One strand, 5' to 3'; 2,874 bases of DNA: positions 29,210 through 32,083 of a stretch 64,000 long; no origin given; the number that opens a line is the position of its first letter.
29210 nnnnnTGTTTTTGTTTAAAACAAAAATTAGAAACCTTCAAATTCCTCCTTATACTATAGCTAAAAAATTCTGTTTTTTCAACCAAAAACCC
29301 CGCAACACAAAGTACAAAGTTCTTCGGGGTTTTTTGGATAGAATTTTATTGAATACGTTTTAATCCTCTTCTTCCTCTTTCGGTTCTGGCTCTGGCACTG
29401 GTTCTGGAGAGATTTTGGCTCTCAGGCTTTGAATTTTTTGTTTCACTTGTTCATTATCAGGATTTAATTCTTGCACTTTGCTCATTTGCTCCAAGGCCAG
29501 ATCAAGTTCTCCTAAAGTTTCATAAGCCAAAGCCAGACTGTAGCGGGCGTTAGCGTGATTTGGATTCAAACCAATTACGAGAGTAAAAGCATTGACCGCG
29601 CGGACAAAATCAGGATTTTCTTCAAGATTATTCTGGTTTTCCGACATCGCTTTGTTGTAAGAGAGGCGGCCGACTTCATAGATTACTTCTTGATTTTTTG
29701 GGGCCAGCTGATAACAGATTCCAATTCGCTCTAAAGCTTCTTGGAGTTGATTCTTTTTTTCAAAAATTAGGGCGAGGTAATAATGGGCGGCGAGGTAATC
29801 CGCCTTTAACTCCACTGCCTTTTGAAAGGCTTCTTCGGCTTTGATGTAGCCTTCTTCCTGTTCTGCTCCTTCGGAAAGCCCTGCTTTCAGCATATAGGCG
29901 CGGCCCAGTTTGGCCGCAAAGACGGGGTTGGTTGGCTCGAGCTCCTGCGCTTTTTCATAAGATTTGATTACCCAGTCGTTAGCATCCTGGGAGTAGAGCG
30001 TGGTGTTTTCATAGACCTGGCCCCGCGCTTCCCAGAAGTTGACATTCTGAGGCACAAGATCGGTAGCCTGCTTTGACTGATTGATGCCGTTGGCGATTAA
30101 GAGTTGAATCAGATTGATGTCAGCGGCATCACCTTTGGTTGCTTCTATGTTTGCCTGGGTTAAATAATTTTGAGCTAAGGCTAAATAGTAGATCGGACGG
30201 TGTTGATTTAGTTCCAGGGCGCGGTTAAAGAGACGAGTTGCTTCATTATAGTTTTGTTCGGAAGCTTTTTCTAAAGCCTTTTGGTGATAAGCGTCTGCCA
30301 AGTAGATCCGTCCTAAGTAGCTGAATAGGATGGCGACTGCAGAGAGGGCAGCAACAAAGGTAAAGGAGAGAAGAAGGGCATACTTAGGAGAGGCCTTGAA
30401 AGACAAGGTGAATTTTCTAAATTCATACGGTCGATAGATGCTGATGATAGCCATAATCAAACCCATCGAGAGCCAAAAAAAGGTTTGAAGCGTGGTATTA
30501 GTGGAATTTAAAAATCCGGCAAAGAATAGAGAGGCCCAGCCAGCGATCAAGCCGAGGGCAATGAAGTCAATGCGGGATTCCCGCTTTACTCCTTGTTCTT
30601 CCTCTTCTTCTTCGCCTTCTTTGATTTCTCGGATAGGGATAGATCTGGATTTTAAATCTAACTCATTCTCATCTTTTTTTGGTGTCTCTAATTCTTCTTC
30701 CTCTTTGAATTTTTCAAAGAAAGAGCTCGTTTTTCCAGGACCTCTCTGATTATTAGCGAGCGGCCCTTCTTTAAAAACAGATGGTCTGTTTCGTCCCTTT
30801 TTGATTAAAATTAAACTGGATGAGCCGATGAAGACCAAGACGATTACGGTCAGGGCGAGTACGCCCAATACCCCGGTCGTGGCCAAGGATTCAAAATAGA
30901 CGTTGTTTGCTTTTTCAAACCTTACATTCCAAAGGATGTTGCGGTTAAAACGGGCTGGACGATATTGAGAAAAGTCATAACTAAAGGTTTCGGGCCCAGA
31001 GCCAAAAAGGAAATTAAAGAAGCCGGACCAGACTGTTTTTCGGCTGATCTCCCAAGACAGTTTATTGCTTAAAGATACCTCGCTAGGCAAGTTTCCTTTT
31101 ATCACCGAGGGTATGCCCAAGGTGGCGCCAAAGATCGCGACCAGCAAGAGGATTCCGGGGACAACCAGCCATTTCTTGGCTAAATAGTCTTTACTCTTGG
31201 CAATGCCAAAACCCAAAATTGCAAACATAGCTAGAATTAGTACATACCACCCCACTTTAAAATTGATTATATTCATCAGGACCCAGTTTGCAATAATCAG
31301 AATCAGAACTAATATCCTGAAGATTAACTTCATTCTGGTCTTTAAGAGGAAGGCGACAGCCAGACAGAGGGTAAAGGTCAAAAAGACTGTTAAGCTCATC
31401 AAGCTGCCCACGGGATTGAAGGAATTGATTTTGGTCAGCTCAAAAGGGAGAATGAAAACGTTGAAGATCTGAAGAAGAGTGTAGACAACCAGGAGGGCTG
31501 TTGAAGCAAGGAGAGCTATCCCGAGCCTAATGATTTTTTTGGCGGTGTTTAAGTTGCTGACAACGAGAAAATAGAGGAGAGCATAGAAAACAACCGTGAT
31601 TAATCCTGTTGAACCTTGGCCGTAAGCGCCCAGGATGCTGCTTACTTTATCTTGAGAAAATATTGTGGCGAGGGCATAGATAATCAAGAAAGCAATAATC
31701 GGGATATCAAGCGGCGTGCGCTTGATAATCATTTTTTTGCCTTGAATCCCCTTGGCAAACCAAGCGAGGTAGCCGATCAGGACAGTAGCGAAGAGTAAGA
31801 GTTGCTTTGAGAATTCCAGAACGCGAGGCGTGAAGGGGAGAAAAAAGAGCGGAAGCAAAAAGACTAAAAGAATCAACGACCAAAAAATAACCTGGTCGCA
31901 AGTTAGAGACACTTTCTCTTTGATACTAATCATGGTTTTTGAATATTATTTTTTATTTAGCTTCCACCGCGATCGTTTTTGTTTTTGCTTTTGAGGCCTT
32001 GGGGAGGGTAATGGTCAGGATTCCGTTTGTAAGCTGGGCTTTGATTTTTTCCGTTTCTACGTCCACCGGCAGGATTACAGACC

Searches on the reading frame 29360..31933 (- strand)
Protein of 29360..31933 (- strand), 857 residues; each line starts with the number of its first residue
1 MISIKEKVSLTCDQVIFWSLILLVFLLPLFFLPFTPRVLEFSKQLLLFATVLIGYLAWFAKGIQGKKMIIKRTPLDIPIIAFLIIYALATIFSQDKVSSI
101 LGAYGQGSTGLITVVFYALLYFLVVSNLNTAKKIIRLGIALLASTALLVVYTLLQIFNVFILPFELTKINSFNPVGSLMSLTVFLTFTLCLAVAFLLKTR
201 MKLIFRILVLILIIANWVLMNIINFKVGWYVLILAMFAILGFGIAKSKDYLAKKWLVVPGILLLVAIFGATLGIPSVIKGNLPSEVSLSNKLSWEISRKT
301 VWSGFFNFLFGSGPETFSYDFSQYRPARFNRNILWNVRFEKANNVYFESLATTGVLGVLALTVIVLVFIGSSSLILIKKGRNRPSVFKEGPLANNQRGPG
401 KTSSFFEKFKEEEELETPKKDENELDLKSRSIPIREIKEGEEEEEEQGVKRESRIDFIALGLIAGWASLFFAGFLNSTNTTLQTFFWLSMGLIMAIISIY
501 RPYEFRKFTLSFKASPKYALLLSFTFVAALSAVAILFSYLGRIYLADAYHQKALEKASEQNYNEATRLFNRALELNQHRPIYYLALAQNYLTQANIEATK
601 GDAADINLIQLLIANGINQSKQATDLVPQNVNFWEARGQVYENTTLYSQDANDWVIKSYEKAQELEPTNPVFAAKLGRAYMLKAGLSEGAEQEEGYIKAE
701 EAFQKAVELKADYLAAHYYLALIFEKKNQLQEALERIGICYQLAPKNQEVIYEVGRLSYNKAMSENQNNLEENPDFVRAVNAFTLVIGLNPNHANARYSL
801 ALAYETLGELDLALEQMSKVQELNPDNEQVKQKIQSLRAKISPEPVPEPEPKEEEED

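Call 52: search_protein_families(library=pfam, proteins=[window:29360-31933:-], max_evalue=0.00001)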
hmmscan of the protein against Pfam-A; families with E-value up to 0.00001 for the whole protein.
window:29360-31933:- (857 aa): 8 families
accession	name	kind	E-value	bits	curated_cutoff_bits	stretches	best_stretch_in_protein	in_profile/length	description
PF00515.34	TPR_1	-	2.1e-14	53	27.8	0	794-827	1-34/34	Tetratricopeptide repeat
PF13414.12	TPR_11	-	7.6e-13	48.4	26.8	0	699-727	13-41/42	TPR repeat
PF14559.12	TPR_19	-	1.4e-11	45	25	1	775-832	6-63/68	Tetratricopeptide repeat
PF07719.23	TPR_2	-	8.2e-11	41.6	27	0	794-827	1-34/34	Tetratricopeptide repeat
PF13432.12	TPR_16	-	7.1e-10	39.6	32.7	0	775-827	12-64/65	Tetratricopeptide repeat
PF13431.12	TPR_17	-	1.5e-09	37.8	24.4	0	789-814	8-33/34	Tetratricopeptide repeat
PF13181.12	TPR_8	-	4.4e-08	33.1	25.7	0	794-827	1-34/34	Tetratricopeptide repeat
PF13428.12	TPR_14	-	6.6e-08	32.9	23.5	0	795-830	2-37/44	Tetratricopeptide repeat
